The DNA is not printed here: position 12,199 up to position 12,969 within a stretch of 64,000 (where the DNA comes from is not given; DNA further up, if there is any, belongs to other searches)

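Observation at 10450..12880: Compositional island (about 45% GC against about 29%) with a paralogous gene pair and three strong intrinsic terminators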

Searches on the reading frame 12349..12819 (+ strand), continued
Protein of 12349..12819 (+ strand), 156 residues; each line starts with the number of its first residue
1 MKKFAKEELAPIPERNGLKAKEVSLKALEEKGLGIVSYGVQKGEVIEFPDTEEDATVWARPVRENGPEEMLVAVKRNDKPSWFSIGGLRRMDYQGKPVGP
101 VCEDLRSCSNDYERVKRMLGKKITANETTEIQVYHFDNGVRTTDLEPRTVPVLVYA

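Call 72: search_protein_families(library=ncbifam, alignment_id=A3, max_evalue=0.01)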
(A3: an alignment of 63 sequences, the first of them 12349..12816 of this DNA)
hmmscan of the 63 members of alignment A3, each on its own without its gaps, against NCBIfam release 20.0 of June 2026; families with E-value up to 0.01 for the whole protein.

A. member 1, window:12349-12816:+ (156 aa): 0 families

B. families by the number of members that match (of 63 scanned): 2 families
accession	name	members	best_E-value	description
NF041199.1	trx7_PDZ_seleno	1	0.0097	Trx7/PDZ domain-containing (seleno)protein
NF006819.0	PRK09344.1-1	1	0.0097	phosphoenolpyruvate carboxykinase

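Call 96: find_related_loci(query=P0075, collection=genome_contigs, flank=10000)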
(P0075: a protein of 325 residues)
Query P0075 (325 aa) in genome_contigs; peptide patterns used: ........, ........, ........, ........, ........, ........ (x = any residue, [..] = any of these).
65 stretches matched a pattern, but none encodes a relative of the query by tblastn (E <= 1e-3).

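Call 97: find_related_loci(query=window:12349-12816:+, collection=genome_contigs, flank=6000)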
Query window:12349-12816:+ (156 aa) in genome_contigs; peptide patterns used: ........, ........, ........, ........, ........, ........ (x = any residue, [..] = any of these).
100 stretches matched a pattern, but none encodes a relative of the query by tblastn (E <= 1e-3).
